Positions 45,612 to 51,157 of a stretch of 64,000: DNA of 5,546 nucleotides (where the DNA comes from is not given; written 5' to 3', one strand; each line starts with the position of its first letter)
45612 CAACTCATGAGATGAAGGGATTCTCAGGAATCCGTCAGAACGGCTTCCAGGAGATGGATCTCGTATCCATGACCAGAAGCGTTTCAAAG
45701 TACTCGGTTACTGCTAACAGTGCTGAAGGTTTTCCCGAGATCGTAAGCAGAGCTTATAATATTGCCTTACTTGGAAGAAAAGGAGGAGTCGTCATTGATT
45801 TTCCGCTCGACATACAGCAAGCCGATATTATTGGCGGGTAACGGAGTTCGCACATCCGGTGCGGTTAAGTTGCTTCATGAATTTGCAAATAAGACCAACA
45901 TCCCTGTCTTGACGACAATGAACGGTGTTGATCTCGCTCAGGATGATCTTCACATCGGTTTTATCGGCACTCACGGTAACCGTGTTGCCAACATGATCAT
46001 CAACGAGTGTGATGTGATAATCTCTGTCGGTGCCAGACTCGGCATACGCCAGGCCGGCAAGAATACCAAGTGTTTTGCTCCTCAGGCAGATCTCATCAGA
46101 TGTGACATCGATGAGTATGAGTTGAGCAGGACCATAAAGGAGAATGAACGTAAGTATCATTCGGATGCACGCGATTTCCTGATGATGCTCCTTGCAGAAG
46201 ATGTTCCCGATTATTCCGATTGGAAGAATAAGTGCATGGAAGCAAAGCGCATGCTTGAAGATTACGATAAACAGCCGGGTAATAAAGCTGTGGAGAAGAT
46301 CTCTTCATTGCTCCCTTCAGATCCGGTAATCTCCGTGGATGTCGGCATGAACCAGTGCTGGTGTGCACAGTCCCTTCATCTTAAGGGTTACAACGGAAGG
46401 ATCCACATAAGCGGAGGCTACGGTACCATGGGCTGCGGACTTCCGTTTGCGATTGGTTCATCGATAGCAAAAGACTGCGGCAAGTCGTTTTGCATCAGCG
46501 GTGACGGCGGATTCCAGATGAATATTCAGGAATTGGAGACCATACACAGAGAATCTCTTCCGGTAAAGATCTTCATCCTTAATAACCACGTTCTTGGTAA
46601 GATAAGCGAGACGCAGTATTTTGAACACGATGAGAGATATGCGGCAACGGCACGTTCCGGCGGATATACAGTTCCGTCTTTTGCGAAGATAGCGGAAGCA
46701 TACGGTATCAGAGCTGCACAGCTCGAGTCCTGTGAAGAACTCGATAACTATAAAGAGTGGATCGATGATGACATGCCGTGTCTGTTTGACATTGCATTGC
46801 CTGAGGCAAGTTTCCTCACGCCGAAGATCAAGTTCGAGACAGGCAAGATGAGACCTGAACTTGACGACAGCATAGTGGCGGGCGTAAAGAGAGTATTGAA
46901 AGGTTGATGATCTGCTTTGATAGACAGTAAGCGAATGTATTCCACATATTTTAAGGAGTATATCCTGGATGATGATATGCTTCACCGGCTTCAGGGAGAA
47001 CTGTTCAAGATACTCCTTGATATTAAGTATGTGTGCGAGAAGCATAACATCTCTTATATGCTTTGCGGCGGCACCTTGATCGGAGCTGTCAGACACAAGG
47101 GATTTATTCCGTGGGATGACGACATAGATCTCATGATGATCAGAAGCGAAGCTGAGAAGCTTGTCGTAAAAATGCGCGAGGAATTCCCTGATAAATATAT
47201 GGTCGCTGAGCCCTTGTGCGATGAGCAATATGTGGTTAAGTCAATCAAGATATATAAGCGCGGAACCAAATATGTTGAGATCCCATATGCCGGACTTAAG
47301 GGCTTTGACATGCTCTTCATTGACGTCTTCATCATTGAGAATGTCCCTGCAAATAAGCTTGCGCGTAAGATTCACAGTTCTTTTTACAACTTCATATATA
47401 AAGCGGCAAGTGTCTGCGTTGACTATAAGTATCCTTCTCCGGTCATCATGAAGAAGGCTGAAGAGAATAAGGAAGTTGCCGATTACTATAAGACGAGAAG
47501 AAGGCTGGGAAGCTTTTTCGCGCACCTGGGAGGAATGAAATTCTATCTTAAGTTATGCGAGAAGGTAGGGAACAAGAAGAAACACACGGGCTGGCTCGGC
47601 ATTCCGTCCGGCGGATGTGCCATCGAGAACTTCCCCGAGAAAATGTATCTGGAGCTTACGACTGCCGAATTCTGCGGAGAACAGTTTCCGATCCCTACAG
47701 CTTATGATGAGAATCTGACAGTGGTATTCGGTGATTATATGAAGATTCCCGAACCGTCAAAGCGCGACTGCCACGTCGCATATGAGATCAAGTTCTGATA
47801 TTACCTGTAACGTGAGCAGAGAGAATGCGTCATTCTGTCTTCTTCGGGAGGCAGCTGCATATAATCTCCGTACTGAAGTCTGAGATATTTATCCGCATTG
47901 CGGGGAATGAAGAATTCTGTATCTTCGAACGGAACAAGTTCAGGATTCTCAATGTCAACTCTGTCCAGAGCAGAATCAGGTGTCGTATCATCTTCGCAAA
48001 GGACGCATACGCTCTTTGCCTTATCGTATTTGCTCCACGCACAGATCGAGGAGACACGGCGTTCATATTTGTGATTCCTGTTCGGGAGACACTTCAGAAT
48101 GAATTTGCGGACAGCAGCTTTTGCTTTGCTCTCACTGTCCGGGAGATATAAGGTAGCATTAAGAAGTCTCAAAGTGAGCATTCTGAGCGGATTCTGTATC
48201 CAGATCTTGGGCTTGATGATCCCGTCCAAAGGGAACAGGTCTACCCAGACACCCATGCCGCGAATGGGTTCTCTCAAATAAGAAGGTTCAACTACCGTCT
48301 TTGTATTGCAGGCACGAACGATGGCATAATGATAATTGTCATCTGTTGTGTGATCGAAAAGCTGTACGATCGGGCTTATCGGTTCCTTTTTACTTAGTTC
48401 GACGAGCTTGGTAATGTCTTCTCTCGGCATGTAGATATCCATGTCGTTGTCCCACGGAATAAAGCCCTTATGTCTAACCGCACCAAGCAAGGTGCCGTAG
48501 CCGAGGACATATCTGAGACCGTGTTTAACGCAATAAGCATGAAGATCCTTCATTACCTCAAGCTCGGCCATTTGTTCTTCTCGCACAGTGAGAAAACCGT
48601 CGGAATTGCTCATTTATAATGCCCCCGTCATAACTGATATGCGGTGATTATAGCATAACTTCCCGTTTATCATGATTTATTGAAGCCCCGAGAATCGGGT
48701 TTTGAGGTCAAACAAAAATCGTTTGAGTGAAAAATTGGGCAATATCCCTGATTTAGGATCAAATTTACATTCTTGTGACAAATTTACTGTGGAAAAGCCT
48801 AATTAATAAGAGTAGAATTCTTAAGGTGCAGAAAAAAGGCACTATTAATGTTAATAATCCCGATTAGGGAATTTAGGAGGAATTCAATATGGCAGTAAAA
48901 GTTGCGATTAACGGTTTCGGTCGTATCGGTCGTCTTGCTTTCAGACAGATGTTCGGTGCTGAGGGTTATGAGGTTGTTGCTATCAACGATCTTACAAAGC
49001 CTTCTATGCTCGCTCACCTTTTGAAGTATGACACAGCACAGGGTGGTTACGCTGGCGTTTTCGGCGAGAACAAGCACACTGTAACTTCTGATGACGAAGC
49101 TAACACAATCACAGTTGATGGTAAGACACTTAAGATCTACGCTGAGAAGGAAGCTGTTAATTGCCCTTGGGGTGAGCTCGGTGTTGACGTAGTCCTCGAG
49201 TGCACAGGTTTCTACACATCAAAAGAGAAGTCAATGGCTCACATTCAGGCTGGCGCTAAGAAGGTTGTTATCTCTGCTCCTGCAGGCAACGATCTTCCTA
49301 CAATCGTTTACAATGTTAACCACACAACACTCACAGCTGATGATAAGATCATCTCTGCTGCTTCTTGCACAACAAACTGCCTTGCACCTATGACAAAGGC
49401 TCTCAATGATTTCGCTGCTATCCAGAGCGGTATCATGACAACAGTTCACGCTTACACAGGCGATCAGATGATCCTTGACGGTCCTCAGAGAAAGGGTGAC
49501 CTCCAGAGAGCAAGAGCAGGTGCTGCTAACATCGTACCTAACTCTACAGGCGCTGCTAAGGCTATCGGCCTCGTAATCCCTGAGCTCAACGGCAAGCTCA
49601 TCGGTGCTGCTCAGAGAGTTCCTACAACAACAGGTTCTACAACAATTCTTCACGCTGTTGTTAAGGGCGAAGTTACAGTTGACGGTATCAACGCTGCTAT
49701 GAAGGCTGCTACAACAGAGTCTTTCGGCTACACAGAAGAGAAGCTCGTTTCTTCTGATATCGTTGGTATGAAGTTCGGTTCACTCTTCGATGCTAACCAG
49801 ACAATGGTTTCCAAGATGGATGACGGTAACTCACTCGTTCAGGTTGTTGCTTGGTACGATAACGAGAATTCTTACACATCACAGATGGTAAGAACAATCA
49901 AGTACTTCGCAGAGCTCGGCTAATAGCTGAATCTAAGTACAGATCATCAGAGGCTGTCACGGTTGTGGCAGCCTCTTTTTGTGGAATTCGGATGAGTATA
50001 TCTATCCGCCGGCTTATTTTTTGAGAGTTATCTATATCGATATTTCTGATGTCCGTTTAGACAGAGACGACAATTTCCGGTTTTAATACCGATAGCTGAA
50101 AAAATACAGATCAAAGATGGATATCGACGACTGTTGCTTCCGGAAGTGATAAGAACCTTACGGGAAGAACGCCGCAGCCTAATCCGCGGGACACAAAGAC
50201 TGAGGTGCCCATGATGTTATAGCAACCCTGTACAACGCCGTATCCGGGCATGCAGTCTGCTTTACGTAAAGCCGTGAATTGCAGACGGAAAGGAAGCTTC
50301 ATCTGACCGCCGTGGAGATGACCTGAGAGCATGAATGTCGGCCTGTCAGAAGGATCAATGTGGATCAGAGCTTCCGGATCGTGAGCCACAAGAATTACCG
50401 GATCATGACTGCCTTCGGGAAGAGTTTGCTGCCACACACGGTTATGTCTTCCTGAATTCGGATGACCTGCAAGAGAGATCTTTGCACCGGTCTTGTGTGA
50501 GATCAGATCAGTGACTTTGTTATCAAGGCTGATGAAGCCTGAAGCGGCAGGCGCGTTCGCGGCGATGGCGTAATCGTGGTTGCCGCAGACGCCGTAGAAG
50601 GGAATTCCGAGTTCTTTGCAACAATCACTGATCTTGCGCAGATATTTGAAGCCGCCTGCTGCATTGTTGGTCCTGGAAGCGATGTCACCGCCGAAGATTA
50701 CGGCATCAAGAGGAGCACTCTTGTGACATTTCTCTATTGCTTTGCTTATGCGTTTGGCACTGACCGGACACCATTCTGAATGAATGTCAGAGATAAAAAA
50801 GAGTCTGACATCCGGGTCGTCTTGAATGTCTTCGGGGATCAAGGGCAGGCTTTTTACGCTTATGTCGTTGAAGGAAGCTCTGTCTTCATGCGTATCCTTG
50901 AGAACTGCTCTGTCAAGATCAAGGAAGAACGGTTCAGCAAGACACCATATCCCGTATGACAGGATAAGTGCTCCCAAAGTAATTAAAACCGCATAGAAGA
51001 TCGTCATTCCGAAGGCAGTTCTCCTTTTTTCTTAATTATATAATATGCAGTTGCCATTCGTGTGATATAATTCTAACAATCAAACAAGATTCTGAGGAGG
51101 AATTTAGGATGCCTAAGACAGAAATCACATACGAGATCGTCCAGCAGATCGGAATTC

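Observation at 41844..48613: Candidate new CDP-amino-alditol surface-modification pathway (PLP enzyme, IspD-like, ThDP enzyme, 2 LicD, GT-C-like)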

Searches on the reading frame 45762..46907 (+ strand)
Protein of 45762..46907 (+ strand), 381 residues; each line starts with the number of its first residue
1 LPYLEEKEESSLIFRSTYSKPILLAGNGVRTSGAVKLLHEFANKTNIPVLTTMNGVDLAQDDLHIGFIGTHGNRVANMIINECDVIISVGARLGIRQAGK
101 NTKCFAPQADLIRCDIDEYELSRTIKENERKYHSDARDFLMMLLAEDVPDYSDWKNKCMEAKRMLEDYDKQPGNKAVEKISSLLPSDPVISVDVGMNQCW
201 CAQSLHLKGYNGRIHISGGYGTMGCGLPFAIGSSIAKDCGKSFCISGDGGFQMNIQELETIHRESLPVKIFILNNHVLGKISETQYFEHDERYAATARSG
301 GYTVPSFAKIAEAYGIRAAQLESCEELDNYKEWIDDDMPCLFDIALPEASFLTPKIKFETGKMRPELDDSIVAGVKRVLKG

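Call 3: search_protein_families(library=pfam, proteins=[window:45762-46907:+], max_evalue=0.01)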
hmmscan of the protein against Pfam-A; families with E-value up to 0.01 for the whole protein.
window:45762-46907:+ (381 aa): 2 families
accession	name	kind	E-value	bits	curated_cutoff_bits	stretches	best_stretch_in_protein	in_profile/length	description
PF02775.26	TPP_enzyme_C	-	1.9e-35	122.3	21.9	1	193-344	1-151/151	Thiamine pyrophosphate enzyme, C-terminal TPP binding domain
PF00205.28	TPP_enzyme_M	-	1.1e-27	96.8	30.4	1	19-141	12-135/137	Thiamine pyrophosphate enzyme, central domain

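Call 4: search_protein_families(library=ncbifam, proteins=[window:45762-46907:+], max_evalue=0.001)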
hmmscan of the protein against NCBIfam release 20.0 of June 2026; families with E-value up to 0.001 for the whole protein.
window:45762-46907:+ (381 aa): 52 families (the best 25 are shown)
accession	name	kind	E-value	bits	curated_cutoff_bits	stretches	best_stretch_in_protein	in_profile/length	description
NF006524.0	PRK08978.1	equivalog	1.2e-69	235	738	1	18-354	196-532/548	acetolactate synthase 2 catalytic subunit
TIGR00118.1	acolac_lg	equivalog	7.4e-68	229.4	538.35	1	19-352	201-540/557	biosynthetic-type acetolactate synthase large subunit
NF004919.0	PRK06276.1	equivalog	3e-64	217.4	866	1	18-352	203-544/582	acetolactate synthase large subunit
NF005824.0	PRK07710.1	equivalog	5.6e-63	213.1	976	1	18-352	216-554/573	acetolactate synthase large subunit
NF004710.0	PRK06048.1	equivalog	3.1e-62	210.8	976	1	19-348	208-539/561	acetolactate synthase large subunit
NF005584.0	PRK07282.1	equivalog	9.9e-61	205.9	970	1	18-356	210-550/566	acetolactate synthase large subunit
NF006016.1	PRK08155.1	equivalog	1.9e-58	198.2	870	1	18-351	201-537/554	acetolactate synthase large subunit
NF005228.0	PRK06725.1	equivalog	1.8e-57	194.9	991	1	19-360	216-559/571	acetolactate synthase large subunit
NF005651.0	PRK07418.1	subfamily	2.2e-54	184.7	942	1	17-346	223-559/617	acetolactate synthase large subunit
NF006581.0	PRK09107.1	equivalog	4e-53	180.6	974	1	17-354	211-561/595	acetolactate synthase 3 large subunit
NF006319.0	PRK08527.1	equivalog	3e-52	177.8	905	1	19-346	205-538/565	acetolactate synthase large subunit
NF005860.0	PRK07789.1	equivalog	5.1e-52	177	881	1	17-354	233-586/615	acetolactate synthase large subunit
NF005058.0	PRK06466.1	equivalog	1.1e-48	166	951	1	19-330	207-529/574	acetolactate synthase 3 large subunit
NF005409.0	PRK06965.1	equivalog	1.2e-45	156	1035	1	19-328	222-541/587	acetolactate synthase 3 catalytic subunit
NF006525.0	PRK08979.1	equivalog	6.2e-44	150.3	1084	1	19-330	207-527/572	acetolactate synthase 3 large subunit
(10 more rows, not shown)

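Call 75: search_solved_structures(query=A1, max_evalue=1e-30)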
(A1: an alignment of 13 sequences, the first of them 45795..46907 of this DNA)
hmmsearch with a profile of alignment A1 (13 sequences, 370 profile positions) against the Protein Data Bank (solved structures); distinct sequences matched with E-value up to 1e-30: 19.
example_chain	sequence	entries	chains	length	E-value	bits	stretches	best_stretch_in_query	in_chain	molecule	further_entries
8rph_A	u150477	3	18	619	1.7e-52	181.7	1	7-345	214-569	Thiamine pyrophosphate-binding protein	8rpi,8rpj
6lpi_A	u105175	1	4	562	5.5e-52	180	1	7-342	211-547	Acetolactate synthase isozyme 1 large subunit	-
5ahk_A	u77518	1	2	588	9e-52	179.3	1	7-347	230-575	ACETOLACTATE SYNTHASE II, LARGE SUBUNIT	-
3e9y_A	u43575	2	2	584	4.1e-47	164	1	5-345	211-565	Acetolactate synthase, chloroplastic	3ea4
7stq_A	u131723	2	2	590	2e-46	161.7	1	5-345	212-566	Acetolactate synthase, chloroplastic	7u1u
8et5_A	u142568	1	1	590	2.2e-46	161.6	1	5-345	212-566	Acetolactate synthase, chloroplastic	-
7u25_A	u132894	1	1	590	2.3e-46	161.5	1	5-345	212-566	Acetolactate synthase, chloroplastic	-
7tzz_A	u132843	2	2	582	2.3e-46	161.5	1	5-345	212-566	Acetolactate synthase, chloroplastic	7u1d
6u9h_A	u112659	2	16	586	2.3e-46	161.5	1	5-345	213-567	Acetolactate synthase, chloroplastic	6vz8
1ybh_A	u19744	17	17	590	2.3e-46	161.5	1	5-345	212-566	Acetolactate synthase, chloroplast | Acetolactate synthase | Acetolactate synthase, chloroplastic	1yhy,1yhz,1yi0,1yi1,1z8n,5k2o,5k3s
1jsc_A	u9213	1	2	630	3.9e-44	154.2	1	8-339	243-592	ACETOHYDROXY-ACID SYNTHASE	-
6u9d_A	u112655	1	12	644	4.1e-44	154.1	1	8-339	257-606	Acetolactate synthase catalytic subunit, mitochondrial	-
1n0h_A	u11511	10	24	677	4.7e-44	153.9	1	8-339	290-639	Acetolactate synthase | Acetolactate synthase, mitochondrial | Acetolactate synthase catalytic subunit, mitochondrial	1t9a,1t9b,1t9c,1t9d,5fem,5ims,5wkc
6dek_A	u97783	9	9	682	2.6e-42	148.2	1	6-338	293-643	Acetolactate synthase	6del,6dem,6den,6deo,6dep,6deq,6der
9yjz_A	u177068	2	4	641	1.7e-41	145.5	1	8-334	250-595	Acetolactate synthase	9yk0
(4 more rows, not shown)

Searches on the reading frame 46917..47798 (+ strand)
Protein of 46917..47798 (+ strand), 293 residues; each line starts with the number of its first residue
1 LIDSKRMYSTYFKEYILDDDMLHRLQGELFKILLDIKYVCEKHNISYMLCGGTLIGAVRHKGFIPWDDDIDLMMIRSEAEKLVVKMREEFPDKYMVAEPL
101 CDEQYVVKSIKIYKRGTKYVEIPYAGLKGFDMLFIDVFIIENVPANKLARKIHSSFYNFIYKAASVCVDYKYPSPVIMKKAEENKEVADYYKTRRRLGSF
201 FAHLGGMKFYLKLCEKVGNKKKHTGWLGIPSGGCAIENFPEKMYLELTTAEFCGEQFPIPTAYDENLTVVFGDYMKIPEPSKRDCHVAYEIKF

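Call 3: search_protein_families(library=pfam, proteins=[window:46917-47798:+], max_evalue=0.01)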
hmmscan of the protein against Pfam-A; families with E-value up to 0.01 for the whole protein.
window:46917-47798:+ (293 aa): 1 family
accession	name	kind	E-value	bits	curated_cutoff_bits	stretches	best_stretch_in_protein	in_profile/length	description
PF04991.19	LicD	-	1.1e-38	134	22.6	1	40-272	1-227/227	LicD family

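Call 4: search_protein_families(library=ncbifam, proteins=[window:46917-47798:+], max_evalue=0.001)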
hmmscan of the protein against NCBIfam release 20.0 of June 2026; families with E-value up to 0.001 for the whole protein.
window:46917-47798:+ (293 aa): 1 family
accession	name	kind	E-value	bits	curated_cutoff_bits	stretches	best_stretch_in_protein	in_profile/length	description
NF045866.1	GGPL_Ptran_Mf1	equivalog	1.1e-20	74.8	225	1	26-150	2-109/240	diacylglycerol cholinephosphotransferase Mf1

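Call 69: search_solved_structures(query=window:46917-47798:+, max_evalue=0.001)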
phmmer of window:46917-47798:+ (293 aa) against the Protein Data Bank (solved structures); distinct sequences matched with E-value up to 0.001: 1.
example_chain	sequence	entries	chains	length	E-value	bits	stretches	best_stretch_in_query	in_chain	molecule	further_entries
6kaj_A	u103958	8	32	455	0.00023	23.8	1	39-74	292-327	Fukutin-related protein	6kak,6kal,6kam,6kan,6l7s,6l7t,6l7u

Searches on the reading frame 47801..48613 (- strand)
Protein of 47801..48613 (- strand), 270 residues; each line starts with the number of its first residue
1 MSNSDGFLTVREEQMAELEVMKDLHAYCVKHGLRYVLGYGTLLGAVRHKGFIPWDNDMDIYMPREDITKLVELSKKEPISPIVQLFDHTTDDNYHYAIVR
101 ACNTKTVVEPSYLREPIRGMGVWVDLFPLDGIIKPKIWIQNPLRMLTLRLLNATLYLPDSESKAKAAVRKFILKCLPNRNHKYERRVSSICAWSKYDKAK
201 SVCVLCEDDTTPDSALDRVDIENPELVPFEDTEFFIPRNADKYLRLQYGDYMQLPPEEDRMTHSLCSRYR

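Call 3: search_protein_families(library=pfam, proteins=[window:47801-48613:-], max_evalue=0.01)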
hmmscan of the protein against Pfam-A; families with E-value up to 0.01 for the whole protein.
window:47801-48613:- (270 aa): 1 family
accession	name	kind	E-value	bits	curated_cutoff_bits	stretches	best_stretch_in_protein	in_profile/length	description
PF04991.19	LicD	-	9.5e-41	140.8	22.6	1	28-249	1-227/227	LicD family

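Call 4: search_protein_families(library=ncbifam, proteins=[window:47801-48613:-], max_evalue=0.001)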
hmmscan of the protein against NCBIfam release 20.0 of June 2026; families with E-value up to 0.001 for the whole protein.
window:47801-48613:- (270 aa): 1 family
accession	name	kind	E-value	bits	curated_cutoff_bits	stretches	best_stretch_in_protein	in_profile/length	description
NF045866.1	GGPL_Ptran_Mf1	equivalog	1.8e-23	83.9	225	1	14-263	2-233/240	diacylglycerol cholinephosphotransferase Mf1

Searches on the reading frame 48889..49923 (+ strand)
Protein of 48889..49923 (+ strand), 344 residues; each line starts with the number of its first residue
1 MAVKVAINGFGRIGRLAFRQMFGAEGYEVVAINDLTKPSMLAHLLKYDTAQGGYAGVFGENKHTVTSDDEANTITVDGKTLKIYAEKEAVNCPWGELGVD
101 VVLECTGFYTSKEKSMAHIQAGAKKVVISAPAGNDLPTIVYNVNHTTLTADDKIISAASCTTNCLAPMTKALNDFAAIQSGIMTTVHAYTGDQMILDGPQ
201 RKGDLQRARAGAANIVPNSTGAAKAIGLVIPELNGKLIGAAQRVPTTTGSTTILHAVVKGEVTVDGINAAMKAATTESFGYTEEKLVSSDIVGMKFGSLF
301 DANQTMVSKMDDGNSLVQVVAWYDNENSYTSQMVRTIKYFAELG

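Call 3: search_protein_families(library=pfam, proteins=[window:48889-49923:+], max_evalue=0.01)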
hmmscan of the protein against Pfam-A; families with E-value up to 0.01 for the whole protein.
window:48889-49923:+ (344 aa): 2 families
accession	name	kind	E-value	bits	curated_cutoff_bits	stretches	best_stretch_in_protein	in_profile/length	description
PF02800.25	Gp_dh_C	-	2e-50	170.9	24.4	1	165-323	1-158/158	Glyceraldehyde 3-phosphate dehydrogenase, C-terminal domain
PF00044.30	Gp_dh_N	-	1.7e-31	109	31.7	1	3-112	1-101/101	Glyceraldehyde 3-phosphate dehydrogenase, NAD binding domain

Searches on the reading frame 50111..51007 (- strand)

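Call 3: search_protein_families(library=pfam, proteins=[window:50111-51007:-], max_evalue=0.01)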
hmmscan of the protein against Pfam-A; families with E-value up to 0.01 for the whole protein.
window:50111-51007:- (298 aa): 2 families
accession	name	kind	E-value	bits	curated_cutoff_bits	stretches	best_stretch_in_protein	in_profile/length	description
PF00149.33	Metallophos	-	2.5e-10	41.5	21.5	1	68-232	2-189/191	Calcineurin-like phosphoesterase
PF12850.12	Metallophos_2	-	1.4e-05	25.6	27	1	68-178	2-95/154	Calcineurin-like phosphoesterase superfamily domain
